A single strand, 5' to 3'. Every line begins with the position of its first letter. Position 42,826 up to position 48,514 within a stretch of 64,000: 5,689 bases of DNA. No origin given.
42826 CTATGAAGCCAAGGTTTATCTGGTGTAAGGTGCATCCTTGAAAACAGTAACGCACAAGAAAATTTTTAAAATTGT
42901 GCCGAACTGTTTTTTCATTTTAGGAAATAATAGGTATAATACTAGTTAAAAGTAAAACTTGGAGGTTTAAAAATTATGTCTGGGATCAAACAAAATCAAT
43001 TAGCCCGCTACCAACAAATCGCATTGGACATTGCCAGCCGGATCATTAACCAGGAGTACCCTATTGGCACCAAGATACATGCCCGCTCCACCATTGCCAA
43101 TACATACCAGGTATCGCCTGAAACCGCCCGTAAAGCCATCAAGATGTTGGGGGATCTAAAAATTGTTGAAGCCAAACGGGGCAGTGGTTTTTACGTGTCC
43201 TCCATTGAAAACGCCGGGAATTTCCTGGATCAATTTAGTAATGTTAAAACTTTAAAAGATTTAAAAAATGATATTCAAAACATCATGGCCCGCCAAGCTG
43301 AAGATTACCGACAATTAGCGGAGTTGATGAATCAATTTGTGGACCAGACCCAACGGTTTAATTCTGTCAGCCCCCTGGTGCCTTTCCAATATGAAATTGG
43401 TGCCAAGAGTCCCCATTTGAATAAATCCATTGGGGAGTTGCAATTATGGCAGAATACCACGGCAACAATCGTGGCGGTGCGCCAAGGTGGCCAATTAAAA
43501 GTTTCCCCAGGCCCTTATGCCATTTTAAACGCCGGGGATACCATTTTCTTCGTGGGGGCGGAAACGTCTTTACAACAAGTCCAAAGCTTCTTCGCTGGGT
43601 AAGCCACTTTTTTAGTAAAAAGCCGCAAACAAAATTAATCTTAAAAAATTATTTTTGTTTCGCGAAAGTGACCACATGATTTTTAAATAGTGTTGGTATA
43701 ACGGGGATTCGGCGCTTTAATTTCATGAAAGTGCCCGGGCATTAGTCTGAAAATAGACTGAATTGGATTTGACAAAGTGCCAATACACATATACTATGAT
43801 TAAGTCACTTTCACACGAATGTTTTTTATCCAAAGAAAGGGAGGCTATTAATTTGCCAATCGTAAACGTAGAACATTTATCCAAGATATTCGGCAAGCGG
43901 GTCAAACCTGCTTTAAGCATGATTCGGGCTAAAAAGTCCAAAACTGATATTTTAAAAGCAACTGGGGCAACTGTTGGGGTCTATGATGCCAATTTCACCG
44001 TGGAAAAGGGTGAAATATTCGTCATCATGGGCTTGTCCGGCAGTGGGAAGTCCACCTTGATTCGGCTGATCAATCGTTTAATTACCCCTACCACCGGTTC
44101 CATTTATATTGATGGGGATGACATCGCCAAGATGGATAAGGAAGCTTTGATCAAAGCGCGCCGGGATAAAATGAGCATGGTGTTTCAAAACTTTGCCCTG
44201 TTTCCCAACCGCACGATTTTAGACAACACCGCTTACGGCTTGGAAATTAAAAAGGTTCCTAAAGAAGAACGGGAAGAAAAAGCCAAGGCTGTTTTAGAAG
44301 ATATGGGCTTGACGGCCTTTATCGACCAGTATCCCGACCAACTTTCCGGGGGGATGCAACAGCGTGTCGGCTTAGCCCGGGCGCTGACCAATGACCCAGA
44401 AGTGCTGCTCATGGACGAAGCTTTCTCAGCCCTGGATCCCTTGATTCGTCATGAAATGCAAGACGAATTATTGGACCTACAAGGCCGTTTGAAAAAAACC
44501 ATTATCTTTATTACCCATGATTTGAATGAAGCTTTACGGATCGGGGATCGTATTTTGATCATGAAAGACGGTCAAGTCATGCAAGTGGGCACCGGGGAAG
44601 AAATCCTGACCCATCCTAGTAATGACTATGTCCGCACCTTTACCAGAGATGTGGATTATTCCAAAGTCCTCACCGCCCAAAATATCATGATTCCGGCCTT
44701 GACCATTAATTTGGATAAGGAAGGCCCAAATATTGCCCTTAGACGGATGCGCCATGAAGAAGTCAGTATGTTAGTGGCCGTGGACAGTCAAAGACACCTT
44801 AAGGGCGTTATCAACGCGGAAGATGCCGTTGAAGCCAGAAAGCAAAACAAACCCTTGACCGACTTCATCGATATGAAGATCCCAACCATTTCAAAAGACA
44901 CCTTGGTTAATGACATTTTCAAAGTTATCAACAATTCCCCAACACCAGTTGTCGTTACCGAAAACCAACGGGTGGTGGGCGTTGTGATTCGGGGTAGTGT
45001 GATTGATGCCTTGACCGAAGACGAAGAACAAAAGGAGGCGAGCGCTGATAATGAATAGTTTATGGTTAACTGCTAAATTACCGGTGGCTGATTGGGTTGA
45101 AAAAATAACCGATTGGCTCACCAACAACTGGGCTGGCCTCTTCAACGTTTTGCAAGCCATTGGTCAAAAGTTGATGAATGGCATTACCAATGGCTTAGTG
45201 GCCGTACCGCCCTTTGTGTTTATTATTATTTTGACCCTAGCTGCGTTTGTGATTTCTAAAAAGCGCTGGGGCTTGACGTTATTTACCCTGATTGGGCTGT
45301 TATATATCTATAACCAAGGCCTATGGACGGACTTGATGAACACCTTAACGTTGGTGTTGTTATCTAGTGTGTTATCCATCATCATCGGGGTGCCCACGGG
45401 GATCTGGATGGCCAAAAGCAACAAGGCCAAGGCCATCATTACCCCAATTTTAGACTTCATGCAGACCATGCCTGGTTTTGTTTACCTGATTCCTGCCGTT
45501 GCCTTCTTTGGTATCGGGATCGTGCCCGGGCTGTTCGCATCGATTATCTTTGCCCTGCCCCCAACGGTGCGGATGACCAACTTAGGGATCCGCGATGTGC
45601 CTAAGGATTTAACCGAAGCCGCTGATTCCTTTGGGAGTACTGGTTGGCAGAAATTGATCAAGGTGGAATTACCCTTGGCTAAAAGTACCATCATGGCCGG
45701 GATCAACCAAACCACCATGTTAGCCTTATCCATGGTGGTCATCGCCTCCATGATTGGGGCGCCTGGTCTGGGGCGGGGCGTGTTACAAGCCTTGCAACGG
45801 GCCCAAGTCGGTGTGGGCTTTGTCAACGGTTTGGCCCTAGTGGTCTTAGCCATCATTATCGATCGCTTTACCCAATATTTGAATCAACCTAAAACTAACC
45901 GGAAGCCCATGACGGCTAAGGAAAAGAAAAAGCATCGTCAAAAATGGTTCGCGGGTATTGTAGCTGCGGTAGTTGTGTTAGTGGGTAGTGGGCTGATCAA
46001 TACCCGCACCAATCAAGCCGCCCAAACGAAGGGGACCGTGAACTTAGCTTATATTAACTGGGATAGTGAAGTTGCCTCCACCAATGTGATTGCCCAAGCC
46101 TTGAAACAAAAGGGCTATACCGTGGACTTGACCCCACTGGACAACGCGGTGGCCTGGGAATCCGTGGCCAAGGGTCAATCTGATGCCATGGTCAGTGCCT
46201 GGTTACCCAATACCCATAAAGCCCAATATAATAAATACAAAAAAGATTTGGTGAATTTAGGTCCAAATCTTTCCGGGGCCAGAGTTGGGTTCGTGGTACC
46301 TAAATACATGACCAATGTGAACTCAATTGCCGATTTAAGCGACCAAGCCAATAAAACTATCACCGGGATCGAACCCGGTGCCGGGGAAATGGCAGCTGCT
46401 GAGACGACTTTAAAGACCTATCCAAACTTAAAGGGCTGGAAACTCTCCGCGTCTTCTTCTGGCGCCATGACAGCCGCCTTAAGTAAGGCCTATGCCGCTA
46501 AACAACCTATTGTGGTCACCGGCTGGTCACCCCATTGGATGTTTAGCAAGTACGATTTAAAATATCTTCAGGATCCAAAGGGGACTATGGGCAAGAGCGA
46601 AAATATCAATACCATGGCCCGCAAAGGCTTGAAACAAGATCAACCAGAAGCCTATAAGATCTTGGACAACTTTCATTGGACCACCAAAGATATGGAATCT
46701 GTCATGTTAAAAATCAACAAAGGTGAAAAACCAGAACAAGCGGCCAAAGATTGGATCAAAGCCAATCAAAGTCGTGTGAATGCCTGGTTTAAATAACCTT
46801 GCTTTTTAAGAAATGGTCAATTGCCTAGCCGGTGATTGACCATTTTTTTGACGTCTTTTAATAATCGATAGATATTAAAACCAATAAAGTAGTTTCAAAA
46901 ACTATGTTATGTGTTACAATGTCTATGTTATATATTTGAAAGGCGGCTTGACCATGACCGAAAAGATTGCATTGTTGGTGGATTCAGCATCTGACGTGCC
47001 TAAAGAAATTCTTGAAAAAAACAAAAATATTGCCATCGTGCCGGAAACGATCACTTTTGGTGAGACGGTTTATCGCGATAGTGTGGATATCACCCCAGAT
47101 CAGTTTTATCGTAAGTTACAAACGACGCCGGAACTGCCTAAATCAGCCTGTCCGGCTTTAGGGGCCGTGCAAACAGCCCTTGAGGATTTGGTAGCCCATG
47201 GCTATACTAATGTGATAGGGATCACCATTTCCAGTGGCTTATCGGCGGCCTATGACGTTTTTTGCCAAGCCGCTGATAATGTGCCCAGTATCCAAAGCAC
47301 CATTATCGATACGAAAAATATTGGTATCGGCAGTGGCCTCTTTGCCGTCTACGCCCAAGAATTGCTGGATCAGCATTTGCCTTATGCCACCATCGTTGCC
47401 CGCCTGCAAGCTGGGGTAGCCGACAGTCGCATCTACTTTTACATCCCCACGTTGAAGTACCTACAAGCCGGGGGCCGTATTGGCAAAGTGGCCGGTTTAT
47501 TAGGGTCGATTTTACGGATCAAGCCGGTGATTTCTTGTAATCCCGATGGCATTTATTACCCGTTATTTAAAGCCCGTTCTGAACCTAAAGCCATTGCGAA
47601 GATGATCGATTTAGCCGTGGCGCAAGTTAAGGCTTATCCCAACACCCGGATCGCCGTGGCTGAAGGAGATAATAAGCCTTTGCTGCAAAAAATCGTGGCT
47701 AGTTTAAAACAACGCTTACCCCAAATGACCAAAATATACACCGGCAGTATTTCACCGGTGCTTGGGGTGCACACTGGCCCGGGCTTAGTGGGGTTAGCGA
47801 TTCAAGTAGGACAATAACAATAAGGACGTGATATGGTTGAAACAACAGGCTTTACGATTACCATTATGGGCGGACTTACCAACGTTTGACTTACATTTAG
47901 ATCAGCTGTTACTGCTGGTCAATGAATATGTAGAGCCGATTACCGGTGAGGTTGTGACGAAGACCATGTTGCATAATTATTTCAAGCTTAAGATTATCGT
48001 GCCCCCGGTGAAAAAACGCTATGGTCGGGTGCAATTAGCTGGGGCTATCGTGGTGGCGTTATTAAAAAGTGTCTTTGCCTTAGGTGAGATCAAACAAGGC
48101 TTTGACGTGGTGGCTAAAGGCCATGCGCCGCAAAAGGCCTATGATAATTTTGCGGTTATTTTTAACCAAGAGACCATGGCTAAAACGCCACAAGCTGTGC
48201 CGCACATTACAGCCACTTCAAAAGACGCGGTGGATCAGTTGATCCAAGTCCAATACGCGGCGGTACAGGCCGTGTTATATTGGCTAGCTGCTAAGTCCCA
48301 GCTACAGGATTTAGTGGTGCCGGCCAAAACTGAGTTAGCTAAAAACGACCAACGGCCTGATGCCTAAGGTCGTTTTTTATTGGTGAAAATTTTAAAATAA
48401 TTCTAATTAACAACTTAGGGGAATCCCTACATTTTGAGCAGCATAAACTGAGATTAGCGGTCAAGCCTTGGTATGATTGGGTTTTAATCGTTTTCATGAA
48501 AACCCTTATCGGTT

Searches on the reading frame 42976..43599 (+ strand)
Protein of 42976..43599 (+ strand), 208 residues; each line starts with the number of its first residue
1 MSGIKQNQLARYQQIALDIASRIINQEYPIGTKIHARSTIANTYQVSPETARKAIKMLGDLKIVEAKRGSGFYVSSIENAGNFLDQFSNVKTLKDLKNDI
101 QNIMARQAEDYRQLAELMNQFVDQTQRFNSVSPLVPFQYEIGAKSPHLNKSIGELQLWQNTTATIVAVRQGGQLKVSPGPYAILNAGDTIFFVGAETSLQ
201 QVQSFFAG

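Call 13: search_protein_families(library=pfam, proteins=[window:42976-43599:+])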
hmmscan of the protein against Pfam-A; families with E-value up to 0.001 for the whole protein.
window:42976-43599:+ (208 aa): 2 families
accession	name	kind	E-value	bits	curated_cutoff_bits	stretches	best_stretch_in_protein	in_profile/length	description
PF02080.26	TrkA_C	-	1.2e-12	48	27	1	138-206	3-70/71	TrkA-C domain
PF00392.27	GntR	-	5.5e-11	42.4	27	1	12-74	2-64/64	Bacterial regulatory proteins, gntR family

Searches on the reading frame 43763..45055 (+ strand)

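Call 13: search_protein_families(library=pfam, proteins=[window:43763-45055:+])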
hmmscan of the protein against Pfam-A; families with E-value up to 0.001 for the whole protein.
window:43763-45055:+ (431 aa): 7 families
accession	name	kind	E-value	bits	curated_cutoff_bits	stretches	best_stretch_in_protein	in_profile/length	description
PF00005.33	ABC_tran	-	2.7e-36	125.6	25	1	75-221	3-136/137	ABC transporter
PF00571.33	CBS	-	3.3e-08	34.2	24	0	372-418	8-56/57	CBS domain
PF09818.15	ABC_ATPase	-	4.5e-05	23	23.2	0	193-260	157-224/283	P-loop domain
PF13304.12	AAA_21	-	4.6e-05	24.1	27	0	190-255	234-301/304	AAA domain, putative AbiEii toxin, Type IV TA system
PF13555.12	AAA_29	-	0.00014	22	27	1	78-111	17-50/61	P-loop containing region of AAA domain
PF06414.18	Zeta_toxin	-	0.00041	20.3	22.3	1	85-151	18-86/199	Zeta toxin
PF13401.12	AAA_22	-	0.0008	20.2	27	0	84-253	6-125/130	AAA domain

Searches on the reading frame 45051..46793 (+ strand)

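Call 7: search_protein_families(library=ncbifam, proteins=[window:45051-46793:+])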
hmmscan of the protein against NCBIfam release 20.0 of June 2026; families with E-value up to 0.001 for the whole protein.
window:45051-46793:+ (581 aa): 27 families (the best 25 are shown)
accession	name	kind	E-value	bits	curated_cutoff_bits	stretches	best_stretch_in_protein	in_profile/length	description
TIGR03416.1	ABC_choXWV_perm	equivalog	1.2e-95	320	363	1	8-273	2-266/267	choline ABC transporter permease subunit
NF008196.0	PRK10952.1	equivalog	6.4e-83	278.5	439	1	8-284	61-335/356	glycine betaine/L-proline ABC transporter permease ProW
TIGR03414.1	ABC_choline_bnd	subfamily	5.8e-43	147.2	379.05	1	325-580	6-272/291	choline ABC transporter substrate-binding protein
NF008334.0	PRK11119.1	equivalog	6.7e-16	58.3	215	2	318-499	19-216/331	glycine betaine/L-proline ABC transporter substrate-binding protein ProX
NF040733.1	ABC_perm_U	equivalog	1.2e-14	54.4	295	1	86-280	49-244/251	ABC transporter permease subunit SaoP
NF007545.0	PRK10160.1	equivalog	3.1e-14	53.1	342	1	76-248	61-234/275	taurine ABC transporter permease TauC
TIGR00974.1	3a0107s02c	equivalog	5e-13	48.8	193.45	1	55-218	14-190/272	phosphate ABC transporter permease PstA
TIGR01097.1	PhnE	equivalog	6.3e-11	42.2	216.7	1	87-277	53-247/252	phosphonate ABC transporter, permease protein PhnE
NF007047.0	PRK09500.1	equivalog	3.9e-10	39.8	326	1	55-269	19-241/257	spermidine/putrescine ABC transporter permease PotC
TIGR01183.1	ntrB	equivalog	1.2e-09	38.2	209.05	1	88-276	12-201/202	nitrate ABC transporter permease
NF008470.0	PRK11365.1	equivalog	7.7e-08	32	347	1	91-279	58-247/263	aliphatic sulfonate ABC transporter permease SsuC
NF008049.0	PRK10782.1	subfamily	9.6e-07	28.7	212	1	84-269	6-198/217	methionine ABC transporter permease MetI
TIGR02141.1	modB_ABC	equivalog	1e-06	28.6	182.6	1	99-218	4-141/208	molybdate ABC transporter permease subunit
TIGR01581.1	Mo_ABC_porter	hypoth_equivalog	1.2e-06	28.2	210.3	1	95-218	23-164/225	ABC transporter permease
TIGR03226.1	PhnU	equivalog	2.7e-06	27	283.45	1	143-269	166-293/311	2-aminoethylphosphonate ABC transporter permease subunit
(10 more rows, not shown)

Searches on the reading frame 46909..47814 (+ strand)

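Call 7: search_protein_families(library=ncbifam, proteins=[window:46909-47814:+])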
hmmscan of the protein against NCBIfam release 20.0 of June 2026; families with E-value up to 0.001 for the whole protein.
window:46909-47814:+ (302 aa): 2 families
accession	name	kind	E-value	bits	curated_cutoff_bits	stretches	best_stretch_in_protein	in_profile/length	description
TIGR00762.1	DegV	domain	1.7e-77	260.4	99.7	1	20-298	1-275/276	DegV family EDD domain-containing protein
NF038249.1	fatty_FakB1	equivalog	9.4e-52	175.9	350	1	19-297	2-278/286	fatty acid kinase binding subunit FakB1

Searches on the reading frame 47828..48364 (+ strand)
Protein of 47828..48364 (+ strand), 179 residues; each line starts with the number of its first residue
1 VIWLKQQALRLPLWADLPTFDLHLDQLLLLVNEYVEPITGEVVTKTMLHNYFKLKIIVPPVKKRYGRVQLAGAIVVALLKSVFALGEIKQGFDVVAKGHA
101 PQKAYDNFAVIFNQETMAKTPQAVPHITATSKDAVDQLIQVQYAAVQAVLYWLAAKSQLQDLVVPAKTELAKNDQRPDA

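Call 7: search_protein_families(library=ncbifam, proteins=[window:47828-48364:+])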
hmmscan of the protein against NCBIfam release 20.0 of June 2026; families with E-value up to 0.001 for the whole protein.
window:47828-48364:+ (179 aa): 0 families

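Call 9: search_protein_families(library=pfam, proteins=[window:47828-48364:+])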
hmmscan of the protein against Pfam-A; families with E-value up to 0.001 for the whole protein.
window:47828-48364:+ (179 aa): 1 family
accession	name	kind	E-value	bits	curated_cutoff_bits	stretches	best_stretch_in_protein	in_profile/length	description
PF08876.17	DUF1836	-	6.8e-24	84.4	27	1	13-108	2-105/105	Domain of unknown function (DUF1836)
